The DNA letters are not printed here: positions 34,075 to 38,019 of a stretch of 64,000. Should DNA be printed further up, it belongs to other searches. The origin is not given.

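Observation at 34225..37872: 1215-aa lipoprotein with five tandem Cys-pair modules and no recognisable sorting domain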

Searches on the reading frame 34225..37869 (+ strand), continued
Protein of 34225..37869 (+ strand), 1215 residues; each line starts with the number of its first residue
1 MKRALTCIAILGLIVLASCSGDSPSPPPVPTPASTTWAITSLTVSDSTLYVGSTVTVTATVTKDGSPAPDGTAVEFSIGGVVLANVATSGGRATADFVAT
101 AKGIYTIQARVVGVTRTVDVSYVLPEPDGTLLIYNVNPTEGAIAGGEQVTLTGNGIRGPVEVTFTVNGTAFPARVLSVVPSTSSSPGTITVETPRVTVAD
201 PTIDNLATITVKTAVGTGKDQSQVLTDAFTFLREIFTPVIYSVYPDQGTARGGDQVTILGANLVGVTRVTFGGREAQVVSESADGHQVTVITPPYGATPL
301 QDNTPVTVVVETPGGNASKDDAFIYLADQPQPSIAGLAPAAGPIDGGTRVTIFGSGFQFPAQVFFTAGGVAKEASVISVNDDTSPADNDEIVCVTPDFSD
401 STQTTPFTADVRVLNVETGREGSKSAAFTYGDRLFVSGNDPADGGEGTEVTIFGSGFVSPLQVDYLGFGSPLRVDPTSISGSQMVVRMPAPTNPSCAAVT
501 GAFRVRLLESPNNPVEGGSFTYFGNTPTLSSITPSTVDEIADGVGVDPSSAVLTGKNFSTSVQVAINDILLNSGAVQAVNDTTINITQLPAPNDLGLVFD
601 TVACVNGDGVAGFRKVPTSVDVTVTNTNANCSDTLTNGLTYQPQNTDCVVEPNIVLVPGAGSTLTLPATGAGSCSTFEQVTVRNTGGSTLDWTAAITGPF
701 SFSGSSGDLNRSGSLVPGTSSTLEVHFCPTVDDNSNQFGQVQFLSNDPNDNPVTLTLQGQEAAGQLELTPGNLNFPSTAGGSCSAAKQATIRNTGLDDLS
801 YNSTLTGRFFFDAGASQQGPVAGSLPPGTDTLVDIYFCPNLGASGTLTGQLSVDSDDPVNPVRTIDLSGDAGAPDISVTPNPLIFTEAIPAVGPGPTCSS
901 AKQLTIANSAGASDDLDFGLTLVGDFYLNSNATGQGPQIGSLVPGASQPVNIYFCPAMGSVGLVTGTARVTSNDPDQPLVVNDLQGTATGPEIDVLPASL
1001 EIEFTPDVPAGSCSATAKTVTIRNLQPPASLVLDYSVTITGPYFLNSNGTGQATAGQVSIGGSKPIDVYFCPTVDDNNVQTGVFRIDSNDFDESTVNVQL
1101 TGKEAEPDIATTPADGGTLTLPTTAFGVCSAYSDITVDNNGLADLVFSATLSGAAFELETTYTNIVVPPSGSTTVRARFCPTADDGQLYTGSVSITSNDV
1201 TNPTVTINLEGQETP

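Call 60: predict_structure(alignment_id=A3)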
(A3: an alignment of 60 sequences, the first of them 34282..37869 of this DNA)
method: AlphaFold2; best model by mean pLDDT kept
length: 1196 residues; sequences in the alignment: 60
mean_pLDDT: 87.0   pTM: 0.36
mean pLDDT of the five models: 87.0, 86.2, 85.8, 85.6, 85.0
residues with pLDDT >= 90: 620; 70-90: 484; 50-70: 68; < 50: 24
segments of 3 or more residues with pLDDT < 50: 1-13, 853-856, 1008-1011
pLDDT, mean of each block of 10 residues (from residue 1): 37 69 91 89 95 95 92 94 93 95 69 93 89 91 95 94 86 91 89 86 94 79 92 94 91 96 91 91 89 91 89 90 84 92 94 95 80 93 84 93 91 80 92 88 93 93 90 89 91 87 93 97 95 95 95 95 96 94 84 89 95 95 91 90 91 90 92 95 85 93 95 87 92 92 88 85 86 89 92 82 86 92 76 88 90 59 76 64 83 69 86 71 78 82 80 69 80 60 81 86 67 78 90 87 86 82 88 77 85 89 89 93 86 91 88 93 87 90 87 85
secondary structure, 60 per line:
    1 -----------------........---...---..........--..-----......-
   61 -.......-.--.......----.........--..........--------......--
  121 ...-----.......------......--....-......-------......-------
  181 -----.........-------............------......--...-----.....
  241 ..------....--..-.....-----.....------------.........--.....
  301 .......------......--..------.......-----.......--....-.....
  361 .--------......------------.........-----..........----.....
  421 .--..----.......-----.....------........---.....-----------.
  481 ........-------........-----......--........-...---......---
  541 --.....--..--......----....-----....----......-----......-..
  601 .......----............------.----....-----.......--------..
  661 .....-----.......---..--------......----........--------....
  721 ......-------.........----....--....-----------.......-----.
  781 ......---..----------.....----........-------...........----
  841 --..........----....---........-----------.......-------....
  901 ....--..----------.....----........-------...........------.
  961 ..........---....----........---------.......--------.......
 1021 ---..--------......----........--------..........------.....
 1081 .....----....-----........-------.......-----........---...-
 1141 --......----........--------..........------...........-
elements in order (helices of 4 or more, strands of 3 or more residues): E18-25 E29-31 E35-44 E54-59 E62-68 E73-79 E84-92 E95-104 E113-118 E121-123 E129-135 E142-147 E150-153 E155-160 E168-173 E186-194 E202-213 E220-225 E228-230 E236-242 E249-252 E258-262 E268-272 E285-293 E296-307 E314-319 E330-336 E342-348 E351-354 E356-361 E370-375 E388-396 E402-411 E416-421 E430-436 E442-446 E453-460 E464-468 E480-488 E496-503 E509-514 E517-521 E526-528 E532-537 E543-547 E557-559 E564-567 H573-576 E581-586 E592-597 E599-607 E612-623 E635-638 E644-650 E659-665 E671-677 E691-696 E701-708 E717-726 E734-742 E747-750 E753-756 E768-774 E780-786 E802-806 E811-818 E826-836 E843-852 E857-860 E864-871 E883-889 E897-904 E919-923 E928-935 E943-953 E960-970 E974-977 E982-989 E999-1005 E1014-1020 E1034-1039 E1044-1051 E1060-1069 E1076-1085 E1090-1093 E1099-1106 E1114-1120 E1126-1133 E1137-1139 E1143-1148 E1153-1160 E1169-1178 E1185-1195

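Call 63: fold_search(model_id=the predicted structure, library=pdb)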
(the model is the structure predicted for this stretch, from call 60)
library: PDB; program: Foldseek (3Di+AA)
matches with E <= 10: 1928; with E <= 0.001: 354
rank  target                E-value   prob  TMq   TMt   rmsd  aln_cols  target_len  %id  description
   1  9ijj_h                1.1e-33  1.00  0.09  0.08  65.8      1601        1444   11  In situ structure of the central apparatus in mouse sperm axoneme. (released 2025-06-04)
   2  9ijj_4I               1.1e-31  1.00  0.18  0.09  114.7      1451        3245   11  In situ structure of the central apparatus in mouse sperm axoneme. (released 2025-06-04)
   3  7som_D                1.4e-31  1.00  0.09  0.07  63.4      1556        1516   11  Ciliary C2 central pair apparatus isolated from Chlamydomonas reinhardtii (released 2022-04-13)
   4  9ijj_O                2.4e-31  1.00  0.15  0.14  111.8      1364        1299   12  In situ structure of the central apparatus in mouse sperm axoneme. (released 2025-06-04)
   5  9ijj_4G               4.7e-31  1.00  0.18  0.08  62.5      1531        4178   11  In situ structure of the central apparatus in mouse sperm axoneme. (released 2025-06-04)
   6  9ijj_4H               1.0e-30  1.00  0.18  0.09  62.4      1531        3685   11  In situ structure of the central apparatus in mouse sperm axoneme. (released 2025-06-04)
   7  7sqc_O0               6.8e-29  1.00  0.13  0.13  57.4       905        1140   14  Ciliary C1 central pair apparatus isolated from Chlamydomonas reinhardtii (released 2022-04-13)
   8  9ijj_C                9.8e-27  1.00  0.13  0.15  56.7       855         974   13  In situ structure of the central apparatus in mouse sperm axoneme. (released 2025-06-04)
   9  9ijj_4A               1.7e-25  1.00  0.10  0.06  53.5      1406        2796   10  In situ structure of the central apparatus in mouse sperm axoneme. (released 2025-06-04)
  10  7sqc_2A               2.0e-21  1.00  0.19  0.28  57.7       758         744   13  Ciliary C1 central pair apparatus isolated from Chlamydomonas reinhardtii (released 2022-04-13)
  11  7sqc_2B               2.0e-21  1.00  0.17  0.25  57.2       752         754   13  Ciliary C1 central pair apparatus isolated from Chlamydomonas reinhardtii (released 2022-04-13)
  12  7r5k_10               8.1e-20  1.00  0.13  0.09  82.7      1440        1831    9  Human nuclear pore complex (constricted) (released 2022-06-22)
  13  9ijj_4J               1.4e-19  1.00  0.12  0.17  65.9       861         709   11  In situ structure of the central apparatus in mouse sperm axoneme. (released 2025-06-04)
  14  5a42                  2.9e-19  1.00  0.11  0.09  57.0      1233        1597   10  Cryo-EM single particle 3D reconstruction of the native conformation of E. coli alpha-2-macroglobulin (ECAM) (released 2015-07-29)
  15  9b4h_A                9.6e-19  1.00  0.13  0.10  50.4      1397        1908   12  Chlamydomonas reinhardtii mastigoneme filament (released 2024-04-10)
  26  3prx_B                2.1e-16  1.00  0.12  0.12  57.9      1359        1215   10  Structure of Complement C5 in Complex with CVF and SSL7 (released 2011-01-19)
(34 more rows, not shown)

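Call 71: find_encoding_contigs(protein=P0070, flank=6000, max_places=1)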
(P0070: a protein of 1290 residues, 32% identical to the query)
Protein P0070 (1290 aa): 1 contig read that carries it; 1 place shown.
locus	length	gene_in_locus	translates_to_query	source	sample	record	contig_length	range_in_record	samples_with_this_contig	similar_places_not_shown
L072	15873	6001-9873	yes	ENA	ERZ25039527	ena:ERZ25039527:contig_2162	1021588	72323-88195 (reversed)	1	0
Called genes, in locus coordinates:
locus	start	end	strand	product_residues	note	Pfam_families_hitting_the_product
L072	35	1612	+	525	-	PF21305:type_II_gspD_N0, PF07660:STN, PF03958:Secretin_N, PF00263:Secretin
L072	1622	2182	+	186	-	-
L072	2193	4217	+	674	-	PF01833:TIG (weak), PF16179:RHD_dimer (faint), PF01833:TIG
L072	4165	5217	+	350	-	PF01833:TIG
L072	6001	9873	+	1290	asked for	PF16179:RHD_dimer (faint), PF20144:TIG_SUH (faint), PF01833:TIG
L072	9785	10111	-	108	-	-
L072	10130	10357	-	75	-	-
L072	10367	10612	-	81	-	-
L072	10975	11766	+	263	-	-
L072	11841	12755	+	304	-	-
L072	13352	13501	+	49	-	-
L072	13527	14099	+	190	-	-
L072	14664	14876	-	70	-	-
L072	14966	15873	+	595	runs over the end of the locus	PF01833:TIG (weak)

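Call 72: find_encoding_contigs(protein=P0065, flank=6000, max_places=1)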
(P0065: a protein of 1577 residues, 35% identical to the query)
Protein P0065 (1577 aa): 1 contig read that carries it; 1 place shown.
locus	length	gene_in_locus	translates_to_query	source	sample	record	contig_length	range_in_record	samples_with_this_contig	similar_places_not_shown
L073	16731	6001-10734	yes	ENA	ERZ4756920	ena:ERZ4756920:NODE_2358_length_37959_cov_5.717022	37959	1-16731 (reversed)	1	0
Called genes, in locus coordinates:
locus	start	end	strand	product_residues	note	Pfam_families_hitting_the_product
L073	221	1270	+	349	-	PF11104:PilM_2, PF14450:FtsA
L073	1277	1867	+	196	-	PF05137:PilN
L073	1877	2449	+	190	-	PF04350:PilO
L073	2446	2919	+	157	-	-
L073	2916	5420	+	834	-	PF11741:AMIN, PF21305:type_II_gspD_N0, PF07660:STN, PF03958:Secretin_N, PF00263:Secretin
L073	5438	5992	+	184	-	-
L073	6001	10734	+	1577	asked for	PF02369:Big_1 (weak), PF01833:TIG (weak), PF16179:RHD_dimer (faint), PF01833:TIG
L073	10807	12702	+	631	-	PF07719:TPR_2 (faint), PF13428:TPR_14 (faint), PF13431:TPR_17 (faint), PF13414:TPR_11 (faint), PF23914:TPR_CcmH_CycH (faint), PF14559:TPR_19 (weak), PF13432:TPR_16 (weak)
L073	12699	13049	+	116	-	PF03259:Robl_LC7 (weak)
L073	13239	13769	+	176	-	PF00364:Biotin_lipoyl, PF13375:RnfC_N (weak), PF25984:BSH_YknX (faint)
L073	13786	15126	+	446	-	PF00289:Biotin_carb_N, PF02222:ATP-grasp, PF02786:CPSase_L_D2, PF07478:Dala_Dala_lig_C (weak), PF02785:Biotin_carb_C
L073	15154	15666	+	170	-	PF13671:AAA_33 (weak), PF01202:SKI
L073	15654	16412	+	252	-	PF00149:Metallophos, PF12850:Metallophos_2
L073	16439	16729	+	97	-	?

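Call 73: find_encoding_contigs(protein=P0088, flank=6000, max_places=1)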
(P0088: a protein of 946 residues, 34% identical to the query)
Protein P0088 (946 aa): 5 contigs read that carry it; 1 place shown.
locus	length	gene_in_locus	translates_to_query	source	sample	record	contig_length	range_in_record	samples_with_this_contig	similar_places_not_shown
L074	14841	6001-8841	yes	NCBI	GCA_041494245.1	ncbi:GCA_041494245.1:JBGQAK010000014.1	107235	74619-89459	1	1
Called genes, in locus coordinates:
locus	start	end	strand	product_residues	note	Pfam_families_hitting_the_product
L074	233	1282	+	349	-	PF11104:PilM_2, PF14450:FtsA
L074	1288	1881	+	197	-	PF05137:PilN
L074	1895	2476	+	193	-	PF04350:PilO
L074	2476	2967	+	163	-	PF04351:PilP (faint)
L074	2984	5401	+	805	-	PF11741:AMIN, PF07660:STN, PF21305:type_II_gspD_N0, PF03958:Secretin_N, PF00263:Secretin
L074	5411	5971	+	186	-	-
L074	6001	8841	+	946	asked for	PF20144:TIG_SUH (faint), PF01833:TIG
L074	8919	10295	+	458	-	PF13428:TPR_14 (faint), PF00515:TPR_1 (faint), PF07719:TPR_2 (faint), PF13432:TPR_16, PF14559:TPR_19 (weak), PF23914:TPR_CcmH_CycH (weak), PF13414:TPR_11 (weak), PF14559:TPR_19 (weak), +4 more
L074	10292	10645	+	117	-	PF03259:Robl_LC7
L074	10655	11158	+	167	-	PF13375:RnfC_N (faint), PF00364:Biotin_lipoyl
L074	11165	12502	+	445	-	PF00289:Biotin_carb_N, PF02222:ATP-grasp, PF02786:CPSase_L_D2, PF07478:Dala_Dala_lig_C, PF02785:Biotin_carb_C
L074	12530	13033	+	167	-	PF01202:SKI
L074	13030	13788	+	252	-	PF00149:Metallophos, PF12850:Metallophos_2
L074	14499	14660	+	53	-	-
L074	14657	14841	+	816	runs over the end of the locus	PF02985:HEAT (faint), PF13513:HEAT_EZ (faint), PF13646:HEAT_2, PF23227:HEAT_MROH2B_C (faint), PF12717:Cnd1 (faint), PF20168:PDS5 (faint), PF13646:HEAT_2, PF00160:Pro_isomerase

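Call 83: find_encoding_contigs(protein=P0094, flank=7000, max_places=1)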
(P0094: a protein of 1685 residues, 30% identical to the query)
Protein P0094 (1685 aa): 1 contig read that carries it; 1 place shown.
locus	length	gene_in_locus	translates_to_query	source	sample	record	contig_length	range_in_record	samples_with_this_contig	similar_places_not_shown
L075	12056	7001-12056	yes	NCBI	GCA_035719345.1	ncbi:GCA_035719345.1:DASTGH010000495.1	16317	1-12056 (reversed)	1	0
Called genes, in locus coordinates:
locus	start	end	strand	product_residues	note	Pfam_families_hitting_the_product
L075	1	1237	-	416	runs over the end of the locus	PF03916:NrfD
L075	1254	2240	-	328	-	PF13187:Fer4_9 (faint), PF13534:Fer4_17 (faint), PF12838:Fer4_7, PF13247:Fer4_11, PF00037:Fer4 (weak), PF12797:Fer4_2 (weak), PF13237:Fer4_10 (weak), PF13247:Fer4_11, +2 more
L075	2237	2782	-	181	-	PF09699:Paired_CXXCH_1 (faint), PF14522:Cytochrome_C7 (faint)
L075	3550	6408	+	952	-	PF00330:Aconitase, PF00694:Aconitase_C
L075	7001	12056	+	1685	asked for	PF00960:Neocarzinostat (faint), PF01833:TIG, PF20144:TIG_SUH (faint), PF01833:TIG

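Call 84: find_encoding_contigs(protein=P0097, flank=7000, max_places=1)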
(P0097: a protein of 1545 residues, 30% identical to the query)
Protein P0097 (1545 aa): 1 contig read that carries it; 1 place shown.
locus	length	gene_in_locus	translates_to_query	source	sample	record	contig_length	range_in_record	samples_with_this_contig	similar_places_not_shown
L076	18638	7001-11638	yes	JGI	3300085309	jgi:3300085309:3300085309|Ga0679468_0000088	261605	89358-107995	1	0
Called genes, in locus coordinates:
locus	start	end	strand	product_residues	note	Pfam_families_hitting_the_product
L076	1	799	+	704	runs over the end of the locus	PF03130:HEAT_PBS (faint), PF13646:HEAT_2 (weak), PF12717:Cnd1 (faint), PF00514:Arm (faint), PF13646:HEAT_2, PF02985:HEAT (weak)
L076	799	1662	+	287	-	PF03705:CheR_N, PF08241:Methyltransf_11 (faint), PF13649:Methyltransf_25 (faint), PF01739:CheR, PF13489:Methyltransf_23, PF08242:Methyltransf_12 (faint)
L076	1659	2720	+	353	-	PF00072:Response_reg, PF01339:CheB_methylest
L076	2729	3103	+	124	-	PF00072:Response_reg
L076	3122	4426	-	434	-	PF01336:tRNA_anti-codon, PF00152:tRNA-synt_2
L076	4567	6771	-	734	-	PF17963:Big_9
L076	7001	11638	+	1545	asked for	PF01833:TIG, PF20144:TIG_SUH (faint), PF01833:TIG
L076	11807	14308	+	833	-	PF00133:tRNA-synt_1, PF09334:tRNA-synt_1g, PF13603:tRNA-synt_1_2, PF00133:tRNA-synt_1, PF08264:Anticodon_1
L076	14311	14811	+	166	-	PF04390:LptE (weak)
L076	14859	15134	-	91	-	PF01649:Ribosomal_S20p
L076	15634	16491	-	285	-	PF03819:MazG, PF01503:PRA-PH (weak), PF03819:MazG (weak)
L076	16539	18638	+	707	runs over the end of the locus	-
